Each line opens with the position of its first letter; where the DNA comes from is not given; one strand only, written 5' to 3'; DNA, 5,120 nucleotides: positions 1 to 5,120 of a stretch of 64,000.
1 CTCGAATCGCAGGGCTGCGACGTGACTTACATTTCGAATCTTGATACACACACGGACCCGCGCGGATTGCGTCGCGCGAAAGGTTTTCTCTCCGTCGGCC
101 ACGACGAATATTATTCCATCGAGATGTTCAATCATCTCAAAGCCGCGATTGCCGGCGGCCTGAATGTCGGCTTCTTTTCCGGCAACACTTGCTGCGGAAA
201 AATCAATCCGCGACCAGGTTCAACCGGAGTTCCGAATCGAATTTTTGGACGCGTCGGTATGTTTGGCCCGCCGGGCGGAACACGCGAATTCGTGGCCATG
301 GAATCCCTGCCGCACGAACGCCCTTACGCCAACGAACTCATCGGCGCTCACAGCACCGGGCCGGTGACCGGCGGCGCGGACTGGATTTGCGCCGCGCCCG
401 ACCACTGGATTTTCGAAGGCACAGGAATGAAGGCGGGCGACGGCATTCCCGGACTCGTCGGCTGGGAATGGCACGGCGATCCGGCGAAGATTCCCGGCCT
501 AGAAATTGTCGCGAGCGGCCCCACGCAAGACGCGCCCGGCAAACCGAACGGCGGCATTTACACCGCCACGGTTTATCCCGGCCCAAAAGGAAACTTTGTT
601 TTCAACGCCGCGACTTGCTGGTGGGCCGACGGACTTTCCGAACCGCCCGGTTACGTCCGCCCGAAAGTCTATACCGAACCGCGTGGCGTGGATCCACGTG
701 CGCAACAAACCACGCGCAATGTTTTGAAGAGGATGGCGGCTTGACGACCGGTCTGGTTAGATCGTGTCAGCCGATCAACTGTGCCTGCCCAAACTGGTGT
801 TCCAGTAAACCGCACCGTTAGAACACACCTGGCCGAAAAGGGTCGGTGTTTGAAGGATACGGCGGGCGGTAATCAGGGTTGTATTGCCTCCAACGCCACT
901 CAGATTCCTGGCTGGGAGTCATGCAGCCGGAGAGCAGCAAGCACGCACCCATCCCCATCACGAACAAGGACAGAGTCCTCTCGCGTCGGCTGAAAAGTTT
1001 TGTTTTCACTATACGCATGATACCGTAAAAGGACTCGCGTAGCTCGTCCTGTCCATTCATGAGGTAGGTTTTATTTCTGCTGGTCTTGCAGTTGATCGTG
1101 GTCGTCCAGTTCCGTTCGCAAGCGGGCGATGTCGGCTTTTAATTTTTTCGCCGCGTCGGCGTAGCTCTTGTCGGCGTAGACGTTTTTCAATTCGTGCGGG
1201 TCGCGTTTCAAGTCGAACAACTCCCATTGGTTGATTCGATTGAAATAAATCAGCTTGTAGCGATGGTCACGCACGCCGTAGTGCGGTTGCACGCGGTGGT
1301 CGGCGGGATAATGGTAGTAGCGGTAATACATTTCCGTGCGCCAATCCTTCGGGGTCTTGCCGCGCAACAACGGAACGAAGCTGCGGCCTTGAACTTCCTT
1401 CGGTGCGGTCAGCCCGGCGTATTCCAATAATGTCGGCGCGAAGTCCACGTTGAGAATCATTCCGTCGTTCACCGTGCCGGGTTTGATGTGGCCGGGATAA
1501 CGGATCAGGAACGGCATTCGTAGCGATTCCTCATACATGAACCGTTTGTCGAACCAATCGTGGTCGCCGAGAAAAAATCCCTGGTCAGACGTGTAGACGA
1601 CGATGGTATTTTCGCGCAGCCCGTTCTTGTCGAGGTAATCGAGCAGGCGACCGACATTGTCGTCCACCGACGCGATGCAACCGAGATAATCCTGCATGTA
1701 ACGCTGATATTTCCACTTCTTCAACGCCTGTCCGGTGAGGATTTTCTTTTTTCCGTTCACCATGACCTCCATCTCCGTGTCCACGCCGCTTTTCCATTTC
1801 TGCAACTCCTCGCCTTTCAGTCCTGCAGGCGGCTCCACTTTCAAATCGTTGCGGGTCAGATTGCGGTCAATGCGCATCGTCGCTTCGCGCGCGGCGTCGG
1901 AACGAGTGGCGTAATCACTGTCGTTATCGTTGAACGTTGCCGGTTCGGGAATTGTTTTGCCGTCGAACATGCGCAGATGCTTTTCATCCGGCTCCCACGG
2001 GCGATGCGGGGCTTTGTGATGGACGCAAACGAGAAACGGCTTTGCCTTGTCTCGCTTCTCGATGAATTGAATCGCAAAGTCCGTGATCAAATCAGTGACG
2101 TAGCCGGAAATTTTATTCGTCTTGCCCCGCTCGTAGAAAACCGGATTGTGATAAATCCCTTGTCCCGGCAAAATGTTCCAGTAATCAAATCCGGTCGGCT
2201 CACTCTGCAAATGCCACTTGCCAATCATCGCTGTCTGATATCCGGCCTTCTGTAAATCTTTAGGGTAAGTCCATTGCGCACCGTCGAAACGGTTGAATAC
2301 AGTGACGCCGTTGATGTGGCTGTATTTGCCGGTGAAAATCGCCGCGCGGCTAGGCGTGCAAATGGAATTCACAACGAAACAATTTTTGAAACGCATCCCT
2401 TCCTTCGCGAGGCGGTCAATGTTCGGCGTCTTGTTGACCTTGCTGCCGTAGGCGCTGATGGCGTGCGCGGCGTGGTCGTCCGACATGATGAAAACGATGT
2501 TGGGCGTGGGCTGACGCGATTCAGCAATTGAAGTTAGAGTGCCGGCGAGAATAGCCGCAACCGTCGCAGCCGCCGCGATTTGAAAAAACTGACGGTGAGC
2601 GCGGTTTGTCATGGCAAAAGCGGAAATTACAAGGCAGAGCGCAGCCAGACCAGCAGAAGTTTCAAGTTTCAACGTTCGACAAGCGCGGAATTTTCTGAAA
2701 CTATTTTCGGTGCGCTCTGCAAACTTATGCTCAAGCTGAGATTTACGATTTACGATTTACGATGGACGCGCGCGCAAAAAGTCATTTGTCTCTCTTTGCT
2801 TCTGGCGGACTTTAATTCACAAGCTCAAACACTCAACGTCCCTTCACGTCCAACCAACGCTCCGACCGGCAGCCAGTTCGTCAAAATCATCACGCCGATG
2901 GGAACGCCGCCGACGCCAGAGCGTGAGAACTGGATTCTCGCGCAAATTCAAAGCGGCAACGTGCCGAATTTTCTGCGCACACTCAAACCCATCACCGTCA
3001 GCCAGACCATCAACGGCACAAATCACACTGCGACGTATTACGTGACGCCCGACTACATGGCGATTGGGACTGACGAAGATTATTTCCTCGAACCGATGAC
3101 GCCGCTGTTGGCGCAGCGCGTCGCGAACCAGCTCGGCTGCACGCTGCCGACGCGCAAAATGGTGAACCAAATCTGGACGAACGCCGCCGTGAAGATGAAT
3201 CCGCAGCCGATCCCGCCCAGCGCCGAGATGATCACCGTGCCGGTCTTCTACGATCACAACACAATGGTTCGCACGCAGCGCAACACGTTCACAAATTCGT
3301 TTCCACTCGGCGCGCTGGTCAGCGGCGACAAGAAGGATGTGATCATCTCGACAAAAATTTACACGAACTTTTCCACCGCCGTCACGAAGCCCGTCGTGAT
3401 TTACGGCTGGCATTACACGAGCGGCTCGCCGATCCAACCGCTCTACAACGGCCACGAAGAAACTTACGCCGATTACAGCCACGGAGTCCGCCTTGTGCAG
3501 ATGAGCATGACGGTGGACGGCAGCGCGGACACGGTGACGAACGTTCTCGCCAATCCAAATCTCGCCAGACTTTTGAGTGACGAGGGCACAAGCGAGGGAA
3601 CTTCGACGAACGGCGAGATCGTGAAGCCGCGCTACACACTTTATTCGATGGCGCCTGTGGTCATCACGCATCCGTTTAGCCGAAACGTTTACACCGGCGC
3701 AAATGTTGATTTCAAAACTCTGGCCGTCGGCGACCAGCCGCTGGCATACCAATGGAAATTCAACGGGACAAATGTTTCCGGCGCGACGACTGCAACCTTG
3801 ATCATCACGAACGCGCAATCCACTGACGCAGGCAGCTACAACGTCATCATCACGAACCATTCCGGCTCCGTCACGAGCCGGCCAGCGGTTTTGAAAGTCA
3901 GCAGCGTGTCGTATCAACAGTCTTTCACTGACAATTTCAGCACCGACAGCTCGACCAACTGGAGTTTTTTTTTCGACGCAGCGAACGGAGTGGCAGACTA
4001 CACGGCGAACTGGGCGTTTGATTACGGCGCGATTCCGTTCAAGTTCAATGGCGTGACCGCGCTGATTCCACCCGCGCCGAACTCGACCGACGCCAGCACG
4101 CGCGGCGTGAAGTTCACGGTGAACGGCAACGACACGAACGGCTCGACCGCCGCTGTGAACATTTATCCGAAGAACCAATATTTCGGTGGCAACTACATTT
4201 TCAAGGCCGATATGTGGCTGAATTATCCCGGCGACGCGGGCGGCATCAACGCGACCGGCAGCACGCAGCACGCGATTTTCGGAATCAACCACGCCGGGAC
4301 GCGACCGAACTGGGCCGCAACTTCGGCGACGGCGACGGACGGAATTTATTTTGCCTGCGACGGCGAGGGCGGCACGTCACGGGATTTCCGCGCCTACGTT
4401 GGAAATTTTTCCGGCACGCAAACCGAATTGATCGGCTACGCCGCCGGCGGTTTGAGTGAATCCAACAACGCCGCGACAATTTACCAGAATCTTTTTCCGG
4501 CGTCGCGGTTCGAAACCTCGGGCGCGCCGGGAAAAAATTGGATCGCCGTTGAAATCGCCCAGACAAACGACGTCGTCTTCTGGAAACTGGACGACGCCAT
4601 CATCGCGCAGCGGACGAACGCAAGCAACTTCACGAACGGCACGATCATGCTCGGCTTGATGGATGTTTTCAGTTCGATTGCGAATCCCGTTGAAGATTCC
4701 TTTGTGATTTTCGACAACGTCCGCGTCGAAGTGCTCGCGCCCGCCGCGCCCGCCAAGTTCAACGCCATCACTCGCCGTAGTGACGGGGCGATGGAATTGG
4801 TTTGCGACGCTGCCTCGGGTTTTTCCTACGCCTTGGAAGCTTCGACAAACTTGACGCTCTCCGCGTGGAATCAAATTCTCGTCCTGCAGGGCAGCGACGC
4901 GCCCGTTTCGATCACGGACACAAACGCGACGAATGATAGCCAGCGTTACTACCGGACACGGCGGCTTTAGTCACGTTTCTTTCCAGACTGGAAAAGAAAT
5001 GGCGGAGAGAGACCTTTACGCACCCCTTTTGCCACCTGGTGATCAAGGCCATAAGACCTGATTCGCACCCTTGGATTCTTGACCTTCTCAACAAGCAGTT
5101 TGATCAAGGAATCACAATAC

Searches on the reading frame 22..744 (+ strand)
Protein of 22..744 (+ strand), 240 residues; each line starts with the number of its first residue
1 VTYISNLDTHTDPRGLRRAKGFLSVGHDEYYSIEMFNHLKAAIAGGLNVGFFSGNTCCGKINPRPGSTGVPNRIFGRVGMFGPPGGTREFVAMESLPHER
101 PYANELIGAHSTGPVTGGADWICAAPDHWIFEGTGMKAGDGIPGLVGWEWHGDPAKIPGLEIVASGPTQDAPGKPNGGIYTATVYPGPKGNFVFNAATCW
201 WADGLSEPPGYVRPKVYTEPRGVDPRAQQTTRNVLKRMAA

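Call 59: search_protein_families(library=pfam, proteins=[window:22-744:+], max_evalue=0.0001)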
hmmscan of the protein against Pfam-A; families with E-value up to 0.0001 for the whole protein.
window:22-744:+ (240 aa): 1 family
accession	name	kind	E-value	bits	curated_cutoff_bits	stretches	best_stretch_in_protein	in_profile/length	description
PF20254.3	DMFA2_C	-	1.2e-34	120.8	27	1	1-206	160-369/374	N,N-dimethylformamidase beta subunit-like, C-terminal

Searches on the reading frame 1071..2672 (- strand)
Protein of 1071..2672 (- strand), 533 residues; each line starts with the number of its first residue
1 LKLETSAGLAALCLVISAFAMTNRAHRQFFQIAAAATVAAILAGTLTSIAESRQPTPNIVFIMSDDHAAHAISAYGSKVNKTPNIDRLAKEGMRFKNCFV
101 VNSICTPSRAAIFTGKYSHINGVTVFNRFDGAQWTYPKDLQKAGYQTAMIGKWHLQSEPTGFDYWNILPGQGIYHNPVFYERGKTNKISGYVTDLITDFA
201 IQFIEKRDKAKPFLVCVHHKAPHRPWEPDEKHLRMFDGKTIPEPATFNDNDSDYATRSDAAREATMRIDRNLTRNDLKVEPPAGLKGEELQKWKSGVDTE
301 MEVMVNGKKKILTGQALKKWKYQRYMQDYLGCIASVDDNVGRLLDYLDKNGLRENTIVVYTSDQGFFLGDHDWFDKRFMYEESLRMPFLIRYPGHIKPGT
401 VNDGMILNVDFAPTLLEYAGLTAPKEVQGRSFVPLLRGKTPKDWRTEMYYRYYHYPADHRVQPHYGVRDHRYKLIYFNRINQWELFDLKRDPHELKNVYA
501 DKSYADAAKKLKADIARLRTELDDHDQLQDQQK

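Call 10: search_protein_families(library=pfam, proteins=[window:1071-2672:-], max_evalue=0.001)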
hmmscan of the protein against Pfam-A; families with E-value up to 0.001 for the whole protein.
window:1071-2672:- (533 aa): 3 families
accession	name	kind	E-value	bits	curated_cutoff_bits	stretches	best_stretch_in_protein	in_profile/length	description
PF16347.10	SGSH_C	-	4.8e-65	218.9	29.3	1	369-520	1-153/154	N-sulphoglucosamine sulphohydrolase, C-terminal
PF00884.28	Sulfatase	-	4.1e-56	190.9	25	1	57-420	1-300/301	Sulfatase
PF01663.27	Phosphodiest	-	2.2e-11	44.4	23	2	333-385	188-237/342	Type I phosphodiesterase / nucleotide pyrophosphatase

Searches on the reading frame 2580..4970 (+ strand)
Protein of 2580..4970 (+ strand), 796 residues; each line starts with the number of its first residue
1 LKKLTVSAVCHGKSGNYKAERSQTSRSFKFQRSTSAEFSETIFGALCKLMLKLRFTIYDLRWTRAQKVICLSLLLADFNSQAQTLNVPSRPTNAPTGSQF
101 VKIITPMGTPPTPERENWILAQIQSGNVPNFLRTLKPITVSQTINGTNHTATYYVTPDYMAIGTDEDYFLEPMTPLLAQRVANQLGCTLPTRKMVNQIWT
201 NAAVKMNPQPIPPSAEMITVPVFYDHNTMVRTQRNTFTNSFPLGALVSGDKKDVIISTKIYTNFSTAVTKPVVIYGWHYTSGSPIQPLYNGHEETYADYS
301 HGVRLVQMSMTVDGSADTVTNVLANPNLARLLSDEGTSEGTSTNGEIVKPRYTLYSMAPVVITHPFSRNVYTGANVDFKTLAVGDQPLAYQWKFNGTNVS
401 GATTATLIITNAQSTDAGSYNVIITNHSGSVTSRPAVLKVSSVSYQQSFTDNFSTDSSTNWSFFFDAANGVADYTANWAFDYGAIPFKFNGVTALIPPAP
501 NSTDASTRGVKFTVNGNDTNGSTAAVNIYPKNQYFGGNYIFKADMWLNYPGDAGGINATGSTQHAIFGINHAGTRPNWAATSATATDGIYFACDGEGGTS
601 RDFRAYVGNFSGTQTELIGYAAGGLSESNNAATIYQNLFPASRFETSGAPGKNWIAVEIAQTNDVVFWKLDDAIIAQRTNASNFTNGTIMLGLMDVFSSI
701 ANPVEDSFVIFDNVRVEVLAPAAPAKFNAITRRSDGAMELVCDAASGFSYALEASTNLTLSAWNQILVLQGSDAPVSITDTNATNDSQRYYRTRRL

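Call 10: search_protein_families(library=pfam, proteins=[window:2580-4970:+], max_evalue=0.001)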
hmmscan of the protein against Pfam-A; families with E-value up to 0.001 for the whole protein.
window:2580-4970:+ (796 aa): 3 families
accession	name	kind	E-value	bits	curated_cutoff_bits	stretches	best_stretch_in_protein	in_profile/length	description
PF13927.12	Ig_3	-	1e-08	36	30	1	359-426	2-78/78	Immunoglobulin domain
PF07679.22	I-set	-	2.3e-07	31.2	23.7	1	359-434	1-85/90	Immunoglobulin I-set domain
PF13895.12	Ig_2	-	0.00073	20.2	27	0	361-438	3-77/79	Immunoglobulin domain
